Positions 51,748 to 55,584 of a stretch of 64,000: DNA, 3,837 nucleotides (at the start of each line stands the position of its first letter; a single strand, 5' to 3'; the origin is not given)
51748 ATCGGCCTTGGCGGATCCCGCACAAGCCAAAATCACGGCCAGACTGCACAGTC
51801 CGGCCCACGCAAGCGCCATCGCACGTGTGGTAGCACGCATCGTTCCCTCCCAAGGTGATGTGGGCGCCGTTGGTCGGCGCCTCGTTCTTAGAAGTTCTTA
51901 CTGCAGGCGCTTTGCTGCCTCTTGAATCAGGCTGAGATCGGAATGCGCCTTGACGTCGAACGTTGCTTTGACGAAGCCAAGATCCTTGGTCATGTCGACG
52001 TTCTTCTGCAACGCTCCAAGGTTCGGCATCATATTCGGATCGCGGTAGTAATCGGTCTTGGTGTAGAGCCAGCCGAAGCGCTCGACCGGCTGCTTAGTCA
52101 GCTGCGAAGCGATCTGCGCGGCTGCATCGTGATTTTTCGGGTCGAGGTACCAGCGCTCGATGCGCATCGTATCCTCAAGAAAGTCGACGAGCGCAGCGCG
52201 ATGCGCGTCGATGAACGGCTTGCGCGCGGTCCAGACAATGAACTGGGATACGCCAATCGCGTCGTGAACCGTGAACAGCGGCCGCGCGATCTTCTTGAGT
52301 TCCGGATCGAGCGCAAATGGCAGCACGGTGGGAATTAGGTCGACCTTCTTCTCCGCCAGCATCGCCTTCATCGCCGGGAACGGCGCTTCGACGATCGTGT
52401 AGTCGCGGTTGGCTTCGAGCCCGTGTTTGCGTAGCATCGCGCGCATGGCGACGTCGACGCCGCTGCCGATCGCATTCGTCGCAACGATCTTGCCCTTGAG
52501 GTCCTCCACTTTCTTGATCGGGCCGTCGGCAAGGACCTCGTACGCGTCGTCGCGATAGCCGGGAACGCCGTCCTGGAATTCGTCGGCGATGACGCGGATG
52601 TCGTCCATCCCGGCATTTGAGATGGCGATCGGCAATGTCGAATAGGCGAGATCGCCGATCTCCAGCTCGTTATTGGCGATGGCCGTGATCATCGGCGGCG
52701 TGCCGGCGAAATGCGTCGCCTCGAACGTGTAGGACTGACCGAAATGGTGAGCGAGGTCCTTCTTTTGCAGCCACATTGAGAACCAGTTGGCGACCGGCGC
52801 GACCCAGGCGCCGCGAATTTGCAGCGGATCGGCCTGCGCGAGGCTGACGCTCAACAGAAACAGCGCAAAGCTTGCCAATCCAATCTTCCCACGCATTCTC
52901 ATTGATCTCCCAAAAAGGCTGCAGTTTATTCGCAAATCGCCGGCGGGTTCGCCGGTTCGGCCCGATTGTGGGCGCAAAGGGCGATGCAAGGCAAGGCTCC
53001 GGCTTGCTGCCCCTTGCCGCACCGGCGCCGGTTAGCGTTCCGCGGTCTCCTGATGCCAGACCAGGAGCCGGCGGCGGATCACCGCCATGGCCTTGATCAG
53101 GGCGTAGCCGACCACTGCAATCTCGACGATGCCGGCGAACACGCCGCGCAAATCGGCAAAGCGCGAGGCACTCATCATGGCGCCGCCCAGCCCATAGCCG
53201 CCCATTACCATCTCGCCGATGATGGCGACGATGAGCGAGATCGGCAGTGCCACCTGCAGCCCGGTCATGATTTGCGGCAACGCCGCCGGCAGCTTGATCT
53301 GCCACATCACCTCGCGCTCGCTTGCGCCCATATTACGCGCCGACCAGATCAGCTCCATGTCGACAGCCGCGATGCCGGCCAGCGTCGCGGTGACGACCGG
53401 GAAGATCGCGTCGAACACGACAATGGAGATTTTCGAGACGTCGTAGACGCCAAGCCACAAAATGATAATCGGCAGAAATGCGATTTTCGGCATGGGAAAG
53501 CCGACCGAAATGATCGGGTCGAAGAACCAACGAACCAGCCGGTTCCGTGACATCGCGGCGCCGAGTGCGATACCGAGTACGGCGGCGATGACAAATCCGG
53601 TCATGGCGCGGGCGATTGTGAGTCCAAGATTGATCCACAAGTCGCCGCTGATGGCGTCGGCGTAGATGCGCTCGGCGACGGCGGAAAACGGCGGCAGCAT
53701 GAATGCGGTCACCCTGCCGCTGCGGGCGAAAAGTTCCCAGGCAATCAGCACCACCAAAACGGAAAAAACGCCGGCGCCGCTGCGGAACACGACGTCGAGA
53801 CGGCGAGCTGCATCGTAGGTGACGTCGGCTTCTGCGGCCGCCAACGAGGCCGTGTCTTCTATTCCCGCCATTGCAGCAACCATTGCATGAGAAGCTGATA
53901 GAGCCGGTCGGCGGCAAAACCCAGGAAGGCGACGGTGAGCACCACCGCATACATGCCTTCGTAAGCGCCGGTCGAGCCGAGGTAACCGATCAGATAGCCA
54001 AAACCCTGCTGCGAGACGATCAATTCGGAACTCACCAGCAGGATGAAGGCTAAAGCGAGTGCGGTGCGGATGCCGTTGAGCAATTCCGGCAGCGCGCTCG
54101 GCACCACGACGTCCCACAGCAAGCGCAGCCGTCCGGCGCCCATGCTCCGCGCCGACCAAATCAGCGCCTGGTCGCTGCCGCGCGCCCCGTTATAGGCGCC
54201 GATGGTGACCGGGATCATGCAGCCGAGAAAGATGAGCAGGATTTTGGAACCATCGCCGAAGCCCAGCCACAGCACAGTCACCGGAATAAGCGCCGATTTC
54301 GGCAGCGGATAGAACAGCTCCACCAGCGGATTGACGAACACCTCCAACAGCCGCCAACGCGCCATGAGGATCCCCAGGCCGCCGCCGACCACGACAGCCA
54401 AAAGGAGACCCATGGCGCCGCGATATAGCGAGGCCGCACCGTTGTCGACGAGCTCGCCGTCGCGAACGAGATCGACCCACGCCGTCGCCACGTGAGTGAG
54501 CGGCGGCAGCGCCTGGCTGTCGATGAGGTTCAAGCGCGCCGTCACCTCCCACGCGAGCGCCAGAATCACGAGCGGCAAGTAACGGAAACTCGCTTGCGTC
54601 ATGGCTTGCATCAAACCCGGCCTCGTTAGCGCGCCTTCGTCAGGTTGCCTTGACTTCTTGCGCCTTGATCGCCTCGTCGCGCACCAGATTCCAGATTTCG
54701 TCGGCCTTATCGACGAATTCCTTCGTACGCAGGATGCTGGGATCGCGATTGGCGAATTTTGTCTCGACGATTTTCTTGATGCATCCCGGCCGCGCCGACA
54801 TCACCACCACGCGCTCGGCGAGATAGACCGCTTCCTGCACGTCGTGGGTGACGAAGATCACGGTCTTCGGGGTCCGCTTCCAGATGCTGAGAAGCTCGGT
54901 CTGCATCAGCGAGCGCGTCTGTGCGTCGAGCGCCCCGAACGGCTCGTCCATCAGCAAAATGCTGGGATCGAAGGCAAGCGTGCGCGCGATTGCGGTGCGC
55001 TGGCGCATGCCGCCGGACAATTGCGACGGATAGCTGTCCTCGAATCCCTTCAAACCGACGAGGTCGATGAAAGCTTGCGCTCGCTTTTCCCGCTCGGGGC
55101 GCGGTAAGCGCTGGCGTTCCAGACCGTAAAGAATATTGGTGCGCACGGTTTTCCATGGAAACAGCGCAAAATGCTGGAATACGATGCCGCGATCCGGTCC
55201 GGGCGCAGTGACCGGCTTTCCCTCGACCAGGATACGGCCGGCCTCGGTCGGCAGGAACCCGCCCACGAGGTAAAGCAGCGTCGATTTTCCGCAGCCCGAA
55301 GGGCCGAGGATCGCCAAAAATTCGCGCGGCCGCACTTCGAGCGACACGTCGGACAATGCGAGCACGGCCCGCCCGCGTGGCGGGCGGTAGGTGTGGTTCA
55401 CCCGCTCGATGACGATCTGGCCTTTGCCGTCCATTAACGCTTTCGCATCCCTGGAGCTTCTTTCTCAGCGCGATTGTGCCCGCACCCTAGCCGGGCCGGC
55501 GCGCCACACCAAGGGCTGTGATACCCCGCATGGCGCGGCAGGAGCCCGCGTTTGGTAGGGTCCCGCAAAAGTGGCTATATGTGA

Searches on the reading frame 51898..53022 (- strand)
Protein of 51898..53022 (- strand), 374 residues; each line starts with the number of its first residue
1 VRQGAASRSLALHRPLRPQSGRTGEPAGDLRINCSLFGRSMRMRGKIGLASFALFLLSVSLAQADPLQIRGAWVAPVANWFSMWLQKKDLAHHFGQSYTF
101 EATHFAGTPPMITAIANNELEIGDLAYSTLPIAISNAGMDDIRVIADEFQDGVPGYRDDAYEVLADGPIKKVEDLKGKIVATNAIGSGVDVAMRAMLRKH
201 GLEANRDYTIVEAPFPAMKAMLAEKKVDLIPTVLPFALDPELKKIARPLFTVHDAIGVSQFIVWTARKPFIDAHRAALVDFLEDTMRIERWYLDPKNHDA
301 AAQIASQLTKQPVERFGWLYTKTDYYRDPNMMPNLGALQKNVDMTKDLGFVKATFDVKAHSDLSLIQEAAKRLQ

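Call 81: search_protein_families(library=pfam, proteins=[window:51898-53022:-], max_evalue=0.00001)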
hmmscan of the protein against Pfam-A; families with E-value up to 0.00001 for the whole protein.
window:51898-53022:- (374 aa): 3 families
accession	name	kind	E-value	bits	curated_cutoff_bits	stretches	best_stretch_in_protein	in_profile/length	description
PF13379.11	NMT1_2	-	5.1e-11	43.3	24.7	1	88-305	27-251/252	NMT1-like family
PF09084.16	NMT1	-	5.5e-08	33.4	20.5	1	163-282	79-199/216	NMT1/THI5 like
PF12974.12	Phosphonate-bd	-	2.8e-06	27.3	27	1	98-211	29-140/242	ABC transporter, phosphonate, periplasmic substrate-binding protein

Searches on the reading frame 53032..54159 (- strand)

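Call 81: search_protein_families(library=pfam, proteins=[window:53032-54159:-], max_evalue=0.00001)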
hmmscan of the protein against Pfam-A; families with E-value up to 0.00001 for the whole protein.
window:53032-54159:- (375 aa): 1 family
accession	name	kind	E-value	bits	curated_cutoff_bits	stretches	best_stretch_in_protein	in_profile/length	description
PF00528.27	BPD_transp_1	-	4.7e-23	82.3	26.4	1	194-365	3-182/184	Binding-protein-dependent transport system inner membrane component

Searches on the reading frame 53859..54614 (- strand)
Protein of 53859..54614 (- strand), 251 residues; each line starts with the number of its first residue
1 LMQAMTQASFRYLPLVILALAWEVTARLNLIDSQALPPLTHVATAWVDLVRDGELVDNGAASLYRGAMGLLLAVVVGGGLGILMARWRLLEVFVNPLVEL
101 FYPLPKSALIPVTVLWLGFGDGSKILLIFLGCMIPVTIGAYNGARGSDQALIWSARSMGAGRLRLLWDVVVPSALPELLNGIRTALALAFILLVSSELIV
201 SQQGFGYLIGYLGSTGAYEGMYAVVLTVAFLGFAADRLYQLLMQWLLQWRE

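Call 81: search_protein_families(library=pfam, proteins=[window:53859-54614:-], max_evalue=0.00001)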
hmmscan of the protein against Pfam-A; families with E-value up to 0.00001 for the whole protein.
window:53859-54614:- (251 aa): 1 family
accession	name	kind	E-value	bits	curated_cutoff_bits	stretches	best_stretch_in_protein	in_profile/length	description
PF00528.27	BPD_transp_1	-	5.8e-22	78.7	26.4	1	78-245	2-181/184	Binding-protein-dependent transport system inner membrane component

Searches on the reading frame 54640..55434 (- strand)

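Call 81: search_protein_families(library=pfam, proteins=[window:54640-55434:-], max_evalue=0.00001)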
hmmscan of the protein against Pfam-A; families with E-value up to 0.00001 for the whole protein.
window:54640-55434:- (264 aa): 1 family
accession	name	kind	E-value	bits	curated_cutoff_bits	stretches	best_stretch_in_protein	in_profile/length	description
PF00005.33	ABC_tran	-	9.8e-32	110.9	25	1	27-166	1-136/137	ABC transporter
